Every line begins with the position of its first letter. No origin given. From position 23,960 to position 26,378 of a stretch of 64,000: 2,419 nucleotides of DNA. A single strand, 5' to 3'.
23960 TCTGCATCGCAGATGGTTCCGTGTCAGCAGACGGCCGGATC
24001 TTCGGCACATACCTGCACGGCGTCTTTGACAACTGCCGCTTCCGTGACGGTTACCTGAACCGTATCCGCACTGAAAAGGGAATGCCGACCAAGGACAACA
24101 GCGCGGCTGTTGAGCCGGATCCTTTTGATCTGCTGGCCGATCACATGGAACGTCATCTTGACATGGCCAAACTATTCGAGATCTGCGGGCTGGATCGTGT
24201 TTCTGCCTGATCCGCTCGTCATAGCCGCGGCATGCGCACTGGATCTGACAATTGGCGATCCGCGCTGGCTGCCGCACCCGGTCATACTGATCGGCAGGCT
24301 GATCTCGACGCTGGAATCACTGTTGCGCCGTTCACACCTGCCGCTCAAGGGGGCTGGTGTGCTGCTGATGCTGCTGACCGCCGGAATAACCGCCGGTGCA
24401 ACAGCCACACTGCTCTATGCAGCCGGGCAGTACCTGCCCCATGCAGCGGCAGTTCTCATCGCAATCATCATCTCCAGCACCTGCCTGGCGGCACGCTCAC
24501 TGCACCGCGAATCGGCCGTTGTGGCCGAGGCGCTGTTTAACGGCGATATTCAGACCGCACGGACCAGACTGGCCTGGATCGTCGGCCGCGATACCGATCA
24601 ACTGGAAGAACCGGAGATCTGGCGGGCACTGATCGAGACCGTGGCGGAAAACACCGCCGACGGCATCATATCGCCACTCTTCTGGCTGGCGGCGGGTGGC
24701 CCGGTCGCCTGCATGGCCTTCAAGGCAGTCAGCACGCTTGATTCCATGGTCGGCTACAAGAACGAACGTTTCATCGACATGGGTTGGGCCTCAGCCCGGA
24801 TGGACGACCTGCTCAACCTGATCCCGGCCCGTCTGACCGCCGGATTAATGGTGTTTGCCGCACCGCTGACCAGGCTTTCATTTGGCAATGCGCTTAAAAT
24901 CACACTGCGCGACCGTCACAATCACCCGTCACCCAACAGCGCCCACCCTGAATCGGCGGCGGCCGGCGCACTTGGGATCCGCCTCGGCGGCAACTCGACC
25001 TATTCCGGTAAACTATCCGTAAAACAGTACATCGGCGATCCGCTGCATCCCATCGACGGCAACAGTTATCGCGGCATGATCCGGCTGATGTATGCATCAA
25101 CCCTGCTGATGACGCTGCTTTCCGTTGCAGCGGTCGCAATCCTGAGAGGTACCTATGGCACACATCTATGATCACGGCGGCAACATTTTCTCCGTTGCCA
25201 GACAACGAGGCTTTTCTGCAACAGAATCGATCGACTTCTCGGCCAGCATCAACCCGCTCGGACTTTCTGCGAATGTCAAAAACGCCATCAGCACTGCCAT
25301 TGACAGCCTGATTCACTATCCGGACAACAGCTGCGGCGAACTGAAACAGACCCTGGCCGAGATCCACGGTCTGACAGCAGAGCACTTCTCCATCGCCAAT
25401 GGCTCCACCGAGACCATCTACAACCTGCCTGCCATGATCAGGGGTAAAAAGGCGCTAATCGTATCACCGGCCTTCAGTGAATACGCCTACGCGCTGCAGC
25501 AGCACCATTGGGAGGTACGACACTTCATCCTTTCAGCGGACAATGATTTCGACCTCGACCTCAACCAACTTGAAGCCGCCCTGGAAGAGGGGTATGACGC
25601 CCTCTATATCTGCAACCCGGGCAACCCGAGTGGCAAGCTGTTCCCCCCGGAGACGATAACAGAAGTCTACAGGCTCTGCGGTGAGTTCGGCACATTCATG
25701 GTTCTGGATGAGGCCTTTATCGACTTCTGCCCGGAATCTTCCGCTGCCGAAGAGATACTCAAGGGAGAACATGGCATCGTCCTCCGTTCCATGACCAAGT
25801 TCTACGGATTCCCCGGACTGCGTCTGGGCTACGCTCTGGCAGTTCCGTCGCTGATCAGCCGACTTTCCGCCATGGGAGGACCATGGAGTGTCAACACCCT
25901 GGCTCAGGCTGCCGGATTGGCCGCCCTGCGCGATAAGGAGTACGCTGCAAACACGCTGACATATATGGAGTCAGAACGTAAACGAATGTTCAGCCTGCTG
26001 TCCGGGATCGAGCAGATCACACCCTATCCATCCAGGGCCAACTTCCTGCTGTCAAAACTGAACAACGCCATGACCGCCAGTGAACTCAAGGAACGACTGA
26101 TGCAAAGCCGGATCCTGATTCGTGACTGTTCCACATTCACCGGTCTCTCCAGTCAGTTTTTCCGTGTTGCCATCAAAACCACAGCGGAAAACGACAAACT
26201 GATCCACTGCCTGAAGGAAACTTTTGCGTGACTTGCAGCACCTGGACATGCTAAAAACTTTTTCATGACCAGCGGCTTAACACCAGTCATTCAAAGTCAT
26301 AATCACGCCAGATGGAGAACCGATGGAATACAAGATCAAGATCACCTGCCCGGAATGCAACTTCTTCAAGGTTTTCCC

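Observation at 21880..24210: Single ORF fusing precorrin-3B C17-methyltransferase (CbiH/CobJ) to cobyric acid synthase (CobQ)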

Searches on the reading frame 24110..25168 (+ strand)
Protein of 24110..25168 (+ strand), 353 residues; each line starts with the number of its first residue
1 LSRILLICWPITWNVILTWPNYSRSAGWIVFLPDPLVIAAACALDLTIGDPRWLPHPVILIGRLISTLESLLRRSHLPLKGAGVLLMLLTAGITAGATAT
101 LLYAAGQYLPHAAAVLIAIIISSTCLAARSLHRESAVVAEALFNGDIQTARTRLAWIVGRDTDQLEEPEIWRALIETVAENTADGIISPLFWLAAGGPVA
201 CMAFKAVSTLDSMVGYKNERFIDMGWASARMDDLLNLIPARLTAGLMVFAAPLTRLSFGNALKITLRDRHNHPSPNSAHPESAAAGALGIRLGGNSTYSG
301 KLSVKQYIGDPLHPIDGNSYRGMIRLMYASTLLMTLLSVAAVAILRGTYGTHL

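Call 6: search_protein_families(library=ncbifam, proteins=[window:24110-25168:+], max_evalue=0.00001)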
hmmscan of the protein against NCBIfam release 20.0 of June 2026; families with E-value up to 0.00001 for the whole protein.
window:24110-25168:+ (353 aa): 5 families
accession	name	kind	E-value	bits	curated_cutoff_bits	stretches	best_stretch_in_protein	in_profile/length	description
NF002276.0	PRK01209.1-4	equivalog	8.9e-73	245.6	381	1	38-342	13-311/322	cobalamin biosynthesis protein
TIGR00380.1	cobal_cbiB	equivalog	8.2e-69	232.2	165.9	1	35-315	4-278/305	adenosylcobinamide-phosphate synthase CbiB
NF002281.0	PRK01209.2-5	equivalog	9.2e-67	225.5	273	1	37-339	7-301/311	cobalamin biosynthesis protein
NF005792.0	PRK07630.1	equivalog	1.2e-14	54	291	1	95-301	58-261/312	CobD/CbiB family protein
NF006476.0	PRK08878.1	equivalog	9.2e-13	48.1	322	1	90-314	66-283/317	cobalamin biosynthesis family protein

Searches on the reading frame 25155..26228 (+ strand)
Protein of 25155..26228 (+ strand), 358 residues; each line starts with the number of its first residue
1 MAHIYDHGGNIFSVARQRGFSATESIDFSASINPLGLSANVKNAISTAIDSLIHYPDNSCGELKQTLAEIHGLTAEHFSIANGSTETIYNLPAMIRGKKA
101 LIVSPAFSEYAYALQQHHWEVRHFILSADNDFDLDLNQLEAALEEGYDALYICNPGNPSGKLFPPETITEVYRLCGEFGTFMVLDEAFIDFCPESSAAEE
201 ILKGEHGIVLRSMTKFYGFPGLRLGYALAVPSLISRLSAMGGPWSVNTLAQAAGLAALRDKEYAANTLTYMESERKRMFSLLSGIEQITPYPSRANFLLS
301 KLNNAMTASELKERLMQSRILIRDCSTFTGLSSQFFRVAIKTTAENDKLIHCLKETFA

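Call 6: search_protein_families(library=ncbifam, proteins=[window:25155-26228:+], max_evalue=0.00001)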
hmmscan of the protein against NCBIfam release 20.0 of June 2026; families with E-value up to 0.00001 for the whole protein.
window:25155-26228:+ (358 aa): 59 families (the best 25 are shown)
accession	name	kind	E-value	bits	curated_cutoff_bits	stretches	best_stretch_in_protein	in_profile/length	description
TIGR01140.1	L_thr_O3P_dcar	equivalog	9.5e-102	340.5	290.55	1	7-353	1-330/331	threonine-phosphate decarboxylase CobD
TIGR01141.1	hisC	equivalog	4.5e-72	242.9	276.55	1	16-355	15-348/349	histidinol-phosphate transaminase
NF005915.1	PRK07908.1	equivalog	2.1e-56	191.7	360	1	24-353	13-331/332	Rv2231c family histidinol phosphate aminotransferase CobC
NF053748.1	bifunc_CobBC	exception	2.3e-46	158.6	950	1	27-353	484-796/797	bifunctional hydrogenobyrinic acid a,c-diamide synthase/histidinol phosphate aminotransferase CobBC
NF003496.0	PRK05166.1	equivalog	9.7e-45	152.9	540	1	26-355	39-368/373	histidinol-phosphate transaminase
NF002878.0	PRK03321.1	subfamily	6.2e-42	143.6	374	1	19-356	18-348/352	histidinol-phosphate transaminase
NF006225.0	PRK08354.1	equivalog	1.6e-41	142.7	288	1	19-356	10-315/318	putative aminotransferase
NF005021.0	PRK06425.1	equivalog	5.1e-41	140.9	353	1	6-355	3-329/335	histidinol-phosphate aminotransferase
NF002877.0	PRK03317.1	equivalog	9.5e-39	133.2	409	1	37-356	49-366/374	histidinol-phosphate transaminase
NF006580.0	PRK09105.1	subfamily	7.2e-38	130.4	444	1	28-346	51-360/375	pyridoxal phosphate-dependent aminotransferase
NF006014.0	PRK08153.1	equivalog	3.6e-35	121.5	510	1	28-353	38-360/370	pyridoxal phosphate-dependent aminotransferase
NF002726.0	PRK02610.1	equivalog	1.2e-34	119.8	391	1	34-357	39-369/374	histidinol-phosphate transaminase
NF051461.1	pyoverd_PtaA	equivalog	1.8e-33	115.8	500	1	25-323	36-329/359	pyoverdine biosynthesis transaminase PtaA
NF041364.1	GntC_guanitoxin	equivalog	1e-30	106.9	415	1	40-343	19-342/356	guanitoxin biosynthesis PLP-dependent (S)-gamma-hydroxy-L-arginine cyclodehydratase GntC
NF004870.0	PRK06225.1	equivalog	2.8e-24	85.6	351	1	24-342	29-358/380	pyridoxal phosphate-dependent aminotransferase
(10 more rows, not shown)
